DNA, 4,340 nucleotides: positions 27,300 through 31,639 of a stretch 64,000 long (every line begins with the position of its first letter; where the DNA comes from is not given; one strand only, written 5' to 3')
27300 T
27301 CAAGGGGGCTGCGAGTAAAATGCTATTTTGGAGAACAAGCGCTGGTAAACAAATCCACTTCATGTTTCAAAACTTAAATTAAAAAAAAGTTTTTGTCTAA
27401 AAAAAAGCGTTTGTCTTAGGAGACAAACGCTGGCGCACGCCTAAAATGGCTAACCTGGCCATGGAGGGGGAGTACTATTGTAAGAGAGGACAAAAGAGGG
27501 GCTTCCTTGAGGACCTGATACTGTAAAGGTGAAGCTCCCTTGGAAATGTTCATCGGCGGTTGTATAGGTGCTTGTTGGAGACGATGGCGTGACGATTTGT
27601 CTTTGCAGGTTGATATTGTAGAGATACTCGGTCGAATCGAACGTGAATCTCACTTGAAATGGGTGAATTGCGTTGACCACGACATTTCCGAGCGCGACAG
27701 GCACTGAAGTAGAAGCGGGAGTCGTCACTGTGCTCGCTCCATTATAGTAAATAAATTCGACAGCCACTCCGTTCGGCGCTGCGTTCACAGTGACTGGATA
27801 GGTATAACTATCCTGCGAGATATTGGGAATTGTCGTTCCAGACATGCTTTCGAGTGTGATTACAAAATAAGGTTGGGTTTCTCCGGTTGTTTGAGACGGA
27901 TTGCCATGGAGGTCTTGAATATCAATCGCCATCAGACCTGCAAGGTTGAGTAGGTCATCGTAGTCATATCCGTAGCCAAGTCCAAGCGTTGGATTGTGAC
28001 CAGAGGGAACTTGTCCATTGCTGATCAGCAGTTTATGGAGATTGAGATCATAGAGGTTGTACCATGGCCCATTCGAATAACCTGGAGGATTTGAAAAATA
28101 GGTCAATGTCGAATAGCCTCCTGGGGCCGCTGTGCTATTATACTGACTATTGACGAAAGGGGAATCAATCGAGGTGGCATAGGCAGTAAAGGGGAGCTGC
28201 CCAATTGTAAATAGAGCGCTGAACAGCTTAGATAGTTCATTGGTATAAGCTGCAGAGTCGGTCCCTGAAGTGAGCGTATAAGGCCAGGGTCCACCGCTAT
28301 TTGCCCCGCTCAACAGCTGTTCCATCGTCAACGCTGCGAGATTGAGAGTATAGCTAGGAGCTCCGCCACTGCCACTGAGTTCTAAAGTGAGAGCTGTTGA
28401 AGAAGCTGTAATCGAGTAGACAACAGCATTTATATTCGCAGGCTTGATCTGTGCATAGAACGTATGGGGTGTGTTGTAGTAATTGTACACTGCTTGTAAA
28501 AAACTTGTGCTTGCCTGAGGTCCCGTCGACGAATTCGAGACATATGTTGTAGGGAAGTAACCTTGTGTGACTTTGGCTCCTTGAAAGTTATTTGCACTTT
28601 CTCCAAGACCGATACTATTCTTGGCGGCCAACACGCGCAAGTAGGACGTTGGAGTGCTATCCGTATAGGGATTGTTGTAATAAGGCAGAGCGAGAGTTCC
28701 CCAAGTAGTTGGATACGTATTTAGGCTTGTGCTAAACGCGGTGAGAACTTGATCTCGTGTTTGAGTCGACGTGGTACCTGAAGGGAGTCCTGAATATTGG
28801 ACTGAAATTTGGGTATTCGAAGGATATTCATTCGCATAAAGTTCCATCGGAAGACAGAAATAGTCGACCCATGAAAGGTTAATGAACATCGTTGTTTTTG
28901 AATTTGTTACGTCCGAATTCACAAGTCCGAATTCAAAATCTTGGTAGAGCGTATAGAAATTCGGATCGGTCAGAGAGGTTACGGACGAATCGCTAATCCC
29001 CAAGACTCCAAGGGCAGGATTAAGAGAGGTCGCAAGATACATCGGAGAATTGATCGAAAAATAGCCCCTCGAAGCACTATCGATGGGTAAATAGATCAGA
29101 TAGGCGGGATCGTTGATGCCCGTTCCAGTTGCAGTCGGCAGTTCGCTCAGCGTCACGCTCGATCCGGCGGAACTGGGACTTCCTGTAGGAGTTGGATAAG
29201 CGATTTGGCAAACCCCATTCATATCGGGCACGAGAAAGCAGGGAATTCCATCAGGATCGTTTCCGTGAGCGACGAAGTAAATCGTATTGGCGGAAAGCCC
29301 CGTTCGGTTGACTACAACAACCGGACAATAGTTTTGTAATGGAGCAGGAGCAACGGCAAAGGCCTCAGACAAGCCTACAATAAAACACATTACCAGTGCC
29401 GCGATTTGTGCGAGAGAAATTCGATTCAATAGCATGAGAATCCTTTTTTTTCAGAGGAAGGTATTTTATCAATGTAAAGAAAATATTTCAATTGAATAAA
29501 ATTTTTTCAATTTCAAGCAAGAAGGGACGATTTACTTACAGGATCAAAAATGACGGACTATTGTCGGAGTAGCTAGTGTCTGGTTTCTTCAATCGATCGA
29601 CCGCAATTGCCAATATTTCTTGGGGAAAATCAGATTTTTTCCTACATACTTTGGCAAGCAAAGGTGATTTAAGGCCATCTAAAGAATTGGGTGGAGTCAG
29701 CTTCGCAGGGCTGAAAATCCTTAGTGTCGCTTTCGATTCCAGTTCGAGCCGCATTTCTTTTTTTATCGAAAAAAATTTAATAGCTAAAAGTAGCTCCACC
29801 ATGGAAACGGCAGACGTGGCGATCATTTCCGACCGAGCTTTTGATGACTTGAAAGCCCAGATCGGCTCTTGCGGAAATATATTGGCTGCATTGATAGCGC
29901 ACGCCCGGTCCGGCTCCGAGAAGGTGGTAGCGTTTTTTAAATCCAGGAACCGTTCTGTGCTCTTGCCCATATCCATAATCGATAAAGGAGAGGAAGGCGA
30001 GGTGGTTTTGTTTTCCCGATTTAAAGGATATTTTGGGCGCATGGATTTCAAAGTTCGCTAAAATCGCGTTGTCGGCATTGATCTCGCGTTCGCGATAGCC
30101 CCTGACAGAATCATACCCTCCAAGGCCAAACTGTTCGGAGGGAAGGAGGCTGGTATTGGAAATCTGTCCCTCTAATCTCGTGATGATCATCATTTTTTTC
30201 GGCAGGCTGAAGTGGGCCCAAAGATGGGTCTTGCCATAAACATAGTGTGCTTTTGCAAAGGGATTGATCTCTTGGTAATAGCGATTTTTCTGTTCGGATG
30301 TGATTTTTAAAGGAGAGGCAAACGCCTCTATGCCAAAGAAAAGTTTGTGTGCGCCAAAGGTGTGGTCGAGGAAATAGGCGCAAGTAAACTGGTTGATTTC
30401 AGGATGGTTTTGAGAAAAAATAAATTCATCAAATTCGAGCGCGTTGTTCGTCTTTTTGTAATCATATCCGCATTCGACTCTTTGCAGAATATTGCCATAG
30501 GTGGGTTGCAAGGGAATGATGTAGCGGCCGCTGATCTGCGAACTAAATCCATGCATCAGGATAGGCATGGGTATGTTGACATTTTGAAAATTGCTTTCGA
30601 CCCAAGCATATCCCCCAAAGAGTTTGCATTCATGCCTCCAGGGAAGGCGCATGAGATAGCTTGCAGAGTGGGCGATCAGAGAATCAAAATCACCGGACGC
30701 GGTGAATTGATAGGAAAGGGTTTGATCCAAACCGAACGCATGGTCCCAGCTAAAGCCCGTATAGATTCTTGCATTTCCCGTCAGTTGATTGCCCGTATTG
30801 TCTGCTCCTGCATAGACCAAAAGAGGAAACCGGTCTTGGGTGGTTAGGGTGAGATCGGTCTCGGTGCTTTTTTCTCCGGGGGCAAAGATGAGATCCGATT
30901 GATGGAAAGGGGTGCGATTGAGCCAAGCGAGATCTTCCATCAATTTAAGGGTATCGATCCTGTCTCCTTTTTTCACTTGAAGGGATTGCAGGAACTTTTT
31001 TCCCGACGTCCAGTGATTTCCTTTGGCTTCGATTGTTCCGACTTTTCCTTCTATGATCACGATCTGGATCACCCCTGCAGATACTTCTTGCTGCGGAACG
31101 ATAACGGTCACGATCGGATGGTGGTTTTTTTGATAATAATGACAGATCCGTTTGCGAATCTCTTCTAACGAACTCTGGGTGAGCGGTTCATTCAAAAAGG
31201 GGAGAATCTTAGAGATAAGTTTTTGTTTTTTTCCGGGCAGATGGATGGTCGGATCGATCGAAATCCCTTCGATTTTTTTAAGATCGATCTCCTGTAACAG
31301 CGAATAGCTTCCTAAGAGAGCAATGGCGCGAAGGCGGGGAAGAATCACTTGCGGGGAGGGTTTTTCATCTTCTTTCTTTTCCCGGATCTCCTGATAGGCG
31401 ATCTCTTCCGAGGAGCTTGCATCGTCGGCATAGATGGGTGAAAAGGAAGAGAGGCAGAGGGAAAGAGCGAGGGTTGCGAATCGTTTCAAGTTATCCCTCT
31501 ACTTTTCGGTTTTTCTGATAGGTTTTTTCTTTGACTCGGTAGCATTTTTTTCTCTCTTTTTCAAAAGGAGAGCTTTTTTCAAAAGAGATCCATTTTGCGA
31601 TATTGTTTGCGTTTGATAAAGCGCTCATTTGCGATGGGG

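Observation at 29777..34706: Two-partner secretion (type Vb) pair tpsA-tpsB in a Chlamydiae-like genome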

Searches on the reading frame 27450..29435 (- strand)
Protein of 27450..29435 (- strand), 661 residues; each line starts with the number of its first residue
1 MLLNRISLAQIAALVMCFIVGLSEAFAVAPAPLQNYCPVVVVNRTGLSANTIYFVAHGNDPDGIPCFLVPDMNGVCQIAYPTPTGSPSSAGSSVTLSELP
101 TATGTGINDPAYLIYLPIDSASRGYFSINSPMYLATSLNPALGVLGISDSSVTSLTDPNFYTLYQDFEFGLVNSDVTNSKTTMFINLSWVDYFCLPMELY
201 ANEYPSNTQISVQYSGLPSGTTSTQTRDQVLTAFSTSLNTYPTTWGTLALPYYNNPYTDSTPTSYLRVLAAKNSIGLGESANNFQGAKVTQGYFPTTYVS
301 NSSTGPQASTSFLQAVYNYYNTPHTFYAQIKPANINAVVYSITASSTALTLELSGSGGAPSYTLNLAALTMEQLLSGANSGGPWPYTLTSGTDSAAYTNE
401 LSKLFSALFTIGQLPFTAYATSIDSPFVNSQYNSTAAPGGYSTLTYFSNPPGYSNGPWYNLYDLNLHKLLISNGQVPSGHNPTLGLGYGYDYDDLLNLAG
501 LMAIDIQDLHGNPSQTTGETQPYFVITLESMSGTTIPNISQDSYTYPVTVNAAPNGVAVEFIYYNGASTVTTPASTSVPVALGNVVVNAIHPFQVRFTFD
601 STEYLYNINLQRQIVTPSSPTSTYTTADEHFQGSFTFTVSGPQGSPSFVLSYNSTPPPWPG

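Call 6: search_protein_families(library=pfam, proteins=[window:27450-29435:-], max_evalue=0.01)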
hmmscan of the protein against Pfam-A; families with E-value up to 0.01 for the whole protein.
window:27450-29435:- (661 aa): 1 family
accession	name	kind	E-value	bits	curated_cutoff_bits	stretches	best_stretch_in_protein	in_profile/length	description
PF16483.10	Glyco_hydro_64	-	3e-14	53.5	27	1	37-284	3-218/370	Beta-1,3-glucanase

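Call 7: search_protein_families(library=ncbifam, proteins=[window:27450-29435:-], max_evalue=0.01)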
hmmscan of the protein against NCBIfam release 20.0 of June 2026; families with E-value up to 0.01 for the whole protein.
window:27450-29435:- (661 aa): 0 families

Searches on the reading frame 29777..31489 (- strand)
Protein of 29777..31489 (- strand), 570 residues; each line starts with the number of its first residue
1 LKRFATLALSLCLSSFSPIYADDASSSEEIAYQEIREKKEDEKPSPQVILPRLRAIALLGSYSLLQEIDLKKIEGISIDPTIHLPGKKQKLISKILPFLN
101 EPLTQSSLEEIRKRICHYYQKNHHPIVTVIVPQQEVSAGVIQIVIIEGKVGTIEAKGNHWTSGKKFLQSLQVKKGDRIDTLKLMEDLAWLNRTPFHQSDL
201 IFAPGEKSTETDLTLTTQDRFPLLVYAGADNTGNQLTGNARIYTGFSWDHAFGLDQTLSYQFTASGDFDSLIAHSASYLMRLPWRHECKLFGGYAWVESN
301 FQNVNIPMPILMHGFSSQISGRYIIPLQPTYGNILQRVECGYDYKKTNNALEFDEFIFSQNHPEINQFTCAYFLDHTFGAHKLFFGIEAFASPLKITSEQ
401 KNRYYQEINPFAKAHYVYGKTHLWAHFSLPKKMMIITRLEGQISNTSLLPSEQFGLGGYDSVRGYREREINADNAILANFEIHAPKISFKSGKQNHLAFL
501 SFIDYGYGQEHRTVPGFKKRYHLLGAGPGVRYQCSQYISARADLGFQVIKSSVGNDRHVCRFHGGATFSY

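Call 6: search_protein_families(library=pfam, proteins=[window:29777-31489:-], max_evalue=0.01)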
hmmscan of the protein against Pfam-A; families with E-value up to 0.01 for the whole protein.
window:29777-31489:- (570 aa): 3 families
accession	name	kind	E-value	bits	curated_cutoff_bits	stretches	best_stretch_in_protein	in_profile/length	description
PF03865.19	ShlB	-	3.1e-23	83.2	22.7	1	210-531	2-310/311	Haemolysin secretion/activation protein ShlB/FhaC/HecB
PF01103.29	Omp85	-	1.5e-08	35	24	1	438-567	179-324/325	Omp85 superfamily domain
PF08479.16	POTRA_2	-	1.8e-07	31.3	24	1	92-148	20-76/76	POTRA domain, ShlB-type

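Call 7: search_protein_families(library=ncbifam, proteins=[window:29777-31489:-], max_evalue=0.01)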
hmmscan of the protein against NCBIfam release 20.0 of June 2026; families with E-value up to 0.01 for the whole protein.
window:29777-31489:- (570 aa): 3 families
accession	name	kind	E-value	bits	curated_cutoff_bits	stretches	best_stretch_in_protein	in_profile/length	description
NF047779.1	Omp85_fam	subfamily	2.1e-07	30.8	200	1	453-545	316-407/423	Omp85 family outer membrane protein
TIGR03303.1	OM_YaeT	equivalog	0.00013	20.5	297.15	0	410-508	566-680/741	outer membrane protein assembly factor BamA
TIGR00992.1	3a0901s03IAP75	subfamily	0.00034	19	1163.25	0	448-507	609-661/718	IAP75 family chloroplast envelope protein translocase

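Call 30: search_solved_structures(query=window:29777-31489:-, max_evalue=0.01)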
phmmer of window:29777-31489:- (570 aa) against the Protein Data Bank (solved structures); distinct sequences matched with E-value up to 0.01: 1.
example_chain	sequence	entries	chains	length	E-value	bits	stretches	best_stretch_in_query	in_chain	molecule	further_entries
6wim_A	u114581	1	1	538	8.3e-11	44.5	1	95-276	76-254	Outer membrane transporter CdiB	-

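Call 69: find_homologous_proteins(query=window:29777-31489:-, max_evalue=1e-10)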
Query window:29777-31489:- (570 aa): 278 proteins with E <= 1e-10 among 8000 candidates; the best 120 are listed.
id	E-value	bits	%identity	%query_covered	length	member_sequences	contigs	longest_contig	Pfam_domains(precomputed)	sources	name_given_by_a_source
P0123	0.0e+0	1325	100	100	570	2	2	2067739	PF08479.17,PF03865.20,PF01103.30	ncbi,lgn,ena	-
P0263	1.9e-131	458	43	91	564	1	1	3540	PF08479.17,PF03865.20,PF01103.30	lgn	-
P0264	5.1e-126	440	43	89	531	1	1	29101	PF08479.17,PF03865.20,PF01103.30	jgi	jgi:hemolysin activation/secretion protein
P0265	5.7e-119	417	39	88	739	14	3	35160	PF03865.20,PF01103.30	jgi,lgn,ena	-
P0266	7.0e-119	416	40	99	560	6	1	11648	PF03865.20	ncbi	-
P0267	2.4e-118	414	39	99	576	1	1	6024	PF08479.17,PF03865.20,PF01103.30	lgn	-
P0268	1.4e-117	412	38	100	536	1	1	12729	PF08479.17,PF03865.20,PF01103.30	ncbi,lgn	-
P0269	5.8e-117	410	38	92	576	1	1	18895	PF08479.17,PF03865.20,PF01103.30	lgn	-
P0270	9.1e-117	409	39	90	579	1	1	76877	PF03865.20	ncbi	ncbi:MAG: ShlB/FhaC/HecB family hemolysin secretion/activation protein [Chlamydiota bacterium]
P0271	9.1e-115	403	40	87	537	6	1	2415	PF08479.17,PF03865.20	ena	-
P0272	1.1e-114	402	40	92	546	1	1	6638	PF08479.17,PF03865.20,PF01103.30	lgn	-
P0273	1.1e-114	402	38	92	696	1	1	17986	PF08479.17,PF03865.20,PF01103.30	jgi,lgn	jgi:hemolysin activation/secretion protein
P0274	1.1e-113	399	40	87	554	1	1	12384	PF08479.17,PF03865.20,PF01103.30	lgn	-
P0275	3.6e-113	397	39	96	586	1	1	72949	PF08479.17,PF07244.21,PF03865.20,PF01103.30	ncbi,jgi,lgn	jgi:hemolysin activation/secretion protein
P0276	5.4e-113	397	39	92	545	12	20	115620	PF03865.20,PF01103.30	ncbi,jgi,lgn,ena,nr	ncbi:MAG: hypothetical protein A2Y28_00730 [Chlamydiae bacterium GWC2_50_10]|nr:MAG: hypothetical pr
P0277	1.5e-112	395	37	92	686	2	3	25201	PF08479.17,PF03865.20,PF01103.30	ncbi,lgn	-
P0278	1.5e-112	395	37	91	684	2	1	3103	PF08479.17,PF03865.20,PF01103.30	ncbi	-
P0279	2.1e-112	395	39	93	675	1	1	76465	PF08479.17,PF03865.20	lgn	-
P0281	4.3e-112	394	39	89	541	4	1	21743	PF08479.17,PF07244.21,PF03865.20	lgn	-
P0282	6.1e-112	393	35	92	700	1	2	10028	PF08479.17,PF03865.20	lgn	-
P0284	7.0e-112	393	37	100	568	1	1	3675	PF08479.17,PF03865.20,PF01103.30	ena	-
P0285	7.9e-112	393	36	95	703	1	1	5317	PF08479.17,PF03865.20,PF01103.30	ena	-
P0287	3.0e-110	388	37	99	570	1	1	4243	PF08479.17,PF07244.21,PF03865.20,PF01103.30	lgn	-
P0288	1.4e-109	386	38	88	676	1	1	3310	PF08479.17,PF03865.20,PF01103.30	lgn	-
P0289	1.5e-109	385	35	92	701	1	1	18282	PF08479.17,PF03865.20,PF01103.30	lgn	-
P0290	2.9e-109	385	40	85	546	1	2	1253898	PF08479.17,PF07244.21,PF03865.20,PF01103.30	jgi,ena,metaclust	metaclust:\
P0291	8.7e-109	383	38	96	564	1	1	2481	PF08479.17,PF03865.20,PF01103.30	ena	-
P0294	2.0e-108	382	35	96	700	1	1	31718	PF08479.17,PF03865.20,PF01103.30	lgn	-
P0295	2.7e-108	381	38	91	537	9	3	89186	PF08479.17,PF07244.21,PF03865.20,PF01103.30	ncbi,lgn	ncbi:MAG: ShlB/FhaC/HecB family hemolysin secretion/activation protein [Simkaniaceae bacterium]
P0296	5.6e-108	380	38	92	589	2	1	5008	PF08479.17,PF03865.20,PF01103.30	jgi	jgi:hemolysin activation/secretion protein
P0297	9.7e-108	380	38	83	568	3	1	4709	PF08479.17,PF03865.20,PF01103.30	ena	-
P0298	1.9e-107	378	35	98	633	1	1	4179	PF08479.17,PF07244.21,PF03865.20,PF01103.30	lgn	-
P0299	5.8e-106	374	37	95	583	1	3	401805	PF08479.17,PF07244.21,PF03865.20,PF01103.30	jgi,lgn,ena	-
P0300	8.3e-106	373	38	85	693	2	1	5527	PF08479.17,PF03865.20,PF01103.30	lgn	-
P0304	3.7e-105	371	35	97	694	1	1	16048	PF08479.17,PF03865.20,PF01103.30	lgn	-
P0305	4.4e-105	371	37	92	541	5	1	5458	PF08479.17,PF03865.20,PF01103.30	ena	-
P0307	4.0e-104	368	40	83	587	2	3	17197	PF08479.17,PF03865.20,PF01103.30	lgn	-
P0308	6.8e-104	367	36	94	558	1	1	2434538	PF08479.17,PF03865.20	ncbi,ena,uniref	ncbi:ShlB/FhaC/HecB family hemolysin secretion/activation protein [Simkania sp.]|uniref:ShlB/FhaC/He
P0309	7.2e-104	367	39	88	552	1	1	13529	PF08479.17,PF03865.20,PF01103.30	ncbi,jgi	-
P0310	3.0e-103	365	40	85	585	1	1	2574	PF08479.17,PF03865.20,PF01103.30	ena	-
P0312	2.8e-102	361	37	92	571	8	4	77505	PF08479.17,PF07244.21,PF03865.20,PF01103.30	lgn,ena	-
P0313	3.8e-102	361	39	93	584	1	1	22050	PF08479.17,PF03865.20,PF01103.30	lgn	-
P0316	1.6e-101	359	37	87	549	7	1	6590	PF08479.17,PF03865.20,PF01103.30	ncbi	-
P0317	3.5e-101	358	38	87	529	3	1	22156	PF08479.17,PF07244.21,PF03865.20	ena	-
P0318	3.7e-101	358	38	89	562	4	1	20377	PF08479.17,PF03865.20,PF01103.30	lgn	-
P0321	1.4e-99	353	35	92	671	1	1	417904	PF08479.17,PF07244.21,PF03865.20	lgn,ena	-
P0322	1.4e-99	353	37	92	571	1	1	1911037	PF08479.17,PF03865.20,PF01103.30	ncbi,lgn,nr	ncbi:MAG: ShlB/FhaC/HecB family hemolysin secretion/activation protein [Simkaniaceae bacterium]|nr:M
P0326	7.9e-99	350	37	92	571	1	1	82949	PF08479.17,PF03865.20,PF01103.30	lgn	-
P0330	2.3e-98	349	37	94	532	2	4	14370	PF08479.17,PF07244.21,PF03865.20,PF01103.30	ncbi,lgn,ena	-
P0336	3.6e-97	345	38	88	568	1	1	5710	PF08479.17,PF07244.21,PF03865.20,PF01103.30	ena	-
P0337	4.4e-97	344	36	92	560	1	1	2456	PF08479.17,PF03865.20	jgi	jgi:hemolysin activation/secretion protein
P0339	5.8e-97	344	35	99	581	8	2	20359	PF08479.17,PF03865.20,PF01103.30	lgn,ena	-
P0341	5.2e-96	341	38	86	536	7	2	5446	PF08479.17,PF07244.21,PF03865.20,PF01103.30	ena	-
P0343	2.6e-95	338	36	92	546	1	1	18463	PF08479.17,PF07244.21,PF03865.20,PF01103.30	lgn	-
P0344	9.0e-95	337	36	86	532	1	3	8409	PF08479.17,PF07244.21,PF03865.20,PF01103.30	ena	-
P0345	9.2e-95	337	37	87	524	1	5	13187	PF08479.17,PF03865.20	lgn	-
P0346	2.7e-94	335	37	81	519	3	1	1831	PF08479.17,PF07244.21,PF03865.20,PF01103.30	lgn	-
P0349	1.1e-93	333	35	94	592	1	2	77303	PF08479.17,PF03865.20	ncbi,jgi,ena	jgi:hemolysin activation/secretion protein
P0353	3.3e-91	325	36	92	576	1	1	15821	PF08479.17,PF03865.20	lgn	-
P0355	2.9e-90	322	39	87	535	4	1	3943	PF08479.17,PF07244.21,PF03865.20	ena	-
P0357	1.6e-89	319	34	92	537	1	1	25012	PF08479.17,PF03865.20,PF01103.30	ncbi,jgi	jgi:hemolysin activation/secretion protein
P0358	4.2e-89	318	39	76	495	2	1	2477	PF08479.17,PF07244.21,PF03865.20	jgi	-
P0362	6.1e-88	314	33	100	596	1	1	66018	PF08479.17,PF03865.20,PF01103.30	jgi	jgi:hemolysin activation/secretion protein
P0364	2.8e-87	312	32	93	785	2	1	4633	PF08479.17,PF03865.20,PF01103.30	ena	-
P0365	3.1e-87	312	33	96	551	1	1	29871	PF08479.17,PF07244.21,PF03865.20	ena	-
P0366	4.2e-87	311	34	97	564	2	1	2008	PF08479.17,PF03865.20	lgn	-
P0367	6.3e-87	311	33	92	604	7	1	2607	PF08479.17,PF03865.20,PF01103.30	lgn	-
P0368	7.1e-87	311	33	93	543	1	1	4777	PF08479.17,PF03865.20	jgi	jgi:hemolysin activation/secretion protein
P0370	3.7e-86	308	33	92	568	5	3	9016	PF08479.17,PF03865.20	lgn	-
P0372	1.6e-85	306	32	93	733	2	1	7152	PF08479.17,PF03865.20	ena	-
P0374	1.1e-84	303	32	93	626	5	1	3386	PF08479.17,PF03865.20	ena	-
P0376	1.9e-84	303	34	100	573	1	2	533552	PF08479.17,PF03865.20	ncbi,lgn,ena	-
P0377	4.1e-83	298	31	92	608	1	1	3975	PF08479.17,PF03865.20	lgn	-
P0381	6.1e-82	294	35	92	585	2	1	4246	PF08479.17,PF03865.20,PF01103.30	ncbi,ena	-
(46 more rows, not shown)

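Call 70: find_encoding_contigs(protein=P0308, flank=8000, max_places=2)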
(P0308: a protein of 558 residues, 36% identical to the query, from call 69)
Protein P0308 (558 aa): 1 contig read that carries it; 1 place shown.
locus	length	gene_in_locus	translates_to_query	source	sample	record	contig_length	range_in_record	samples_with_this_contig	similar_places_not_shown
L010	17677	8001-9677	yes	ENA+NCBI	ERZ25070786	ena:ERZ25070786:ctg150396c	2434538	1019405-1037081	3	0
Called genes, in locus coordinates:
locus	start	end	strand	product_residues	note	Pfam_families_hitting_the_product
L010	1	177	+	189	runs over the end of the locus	PF13302:Acetyltransf_3, PF00583:Acetyltransf_1, PF13508:Acetyltransf_7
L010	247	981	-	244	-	PF05116:S6PP, PF08282:Hydrolase_3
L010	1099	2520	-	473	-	PF00211:Guanylate_cyc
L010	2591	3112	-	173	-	PF08212:Lipocalin_2, PF00061:Lipocalin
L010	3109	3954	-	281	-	PF01149:Fapy_DNA_glyco, PF06831:H2TH (weak)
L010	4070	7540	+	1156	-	PF05860:TPS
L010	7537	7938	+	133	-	-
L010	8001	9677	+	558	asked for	PF08479:POTRA_2, PF03865:ShlB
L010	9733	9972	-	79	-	-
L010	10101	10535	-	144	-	-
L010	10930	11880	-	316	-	PF00923:TAL_FSA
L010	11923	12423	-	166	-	-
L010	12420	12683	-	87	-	-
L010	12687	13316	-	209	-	-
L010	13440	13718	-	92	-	-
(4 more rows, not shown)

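Call 71: find_encoding_contigs(protein=P0322, flank=8000, max_places=2)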
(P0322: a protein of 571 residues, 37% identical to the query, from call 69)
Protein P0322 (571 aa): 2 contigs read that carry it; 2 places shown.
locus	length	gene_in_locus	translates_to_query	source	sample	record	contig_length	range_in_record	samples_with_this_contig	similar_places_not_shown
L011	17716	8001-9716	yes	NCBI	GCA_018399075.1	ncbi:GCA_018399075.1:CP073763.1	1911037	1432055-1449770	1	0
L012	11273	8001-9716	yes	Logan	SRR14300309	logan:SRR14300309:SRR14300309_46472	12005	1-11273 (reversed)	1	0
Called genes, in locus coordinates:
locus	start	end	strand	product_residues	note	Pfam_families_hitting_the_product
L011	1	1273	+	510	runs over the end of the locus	PF00732:GMC_oxred_N, PF00890:FAD_binding_2 (faint), PF01266:DAO (faint), PF07992:Pyr_redox_2 (faint), PF13450:NAD_binding_8 (faint), PF05199:GMC_oxred_C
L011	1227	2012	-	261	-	-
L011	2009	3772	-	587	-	PF04551:GcpE, PF26540:GcpE_C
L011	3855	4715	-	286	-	PF00102:Y_phosphatase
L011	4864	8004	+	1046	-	PF05860:TPS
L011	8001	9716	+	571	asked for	PF08479:POTRA_2 (weak), PF03865:ShlB, PF01103:Omp85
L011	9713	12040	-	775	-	PF03797:Autotransporter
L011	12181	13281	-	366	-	-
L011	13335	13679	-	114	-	PF01329:Pterin_4a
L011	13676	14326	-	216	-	PF01135:PCMT, PF08123:DOT1, PF13649:Methyltransf_25 (weak)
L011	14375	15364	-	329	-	PF13483:Lactamase_B_3, PF12706:Lactamase_B_2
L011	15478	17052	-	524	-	PF00365:PFK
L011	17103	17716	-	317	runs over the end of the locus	PF00892:EamA, PF05653:Mg_trans_NIPA (weak)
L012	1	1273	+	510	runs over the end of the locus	PF00732:GMC_oxred_N, PF00890:FAD_binding_2 (faint), PF01266:DAO (faint), PF07992:Pyr_redox_2 (faint), PF13450:NAD_binding_8 (faint), PF05199:GMC_oxred_C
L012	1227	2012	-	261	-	-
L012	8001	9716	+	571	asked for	PF08479:POTRA_2 (weak), PF03865:ShlB, PF01103:Omp85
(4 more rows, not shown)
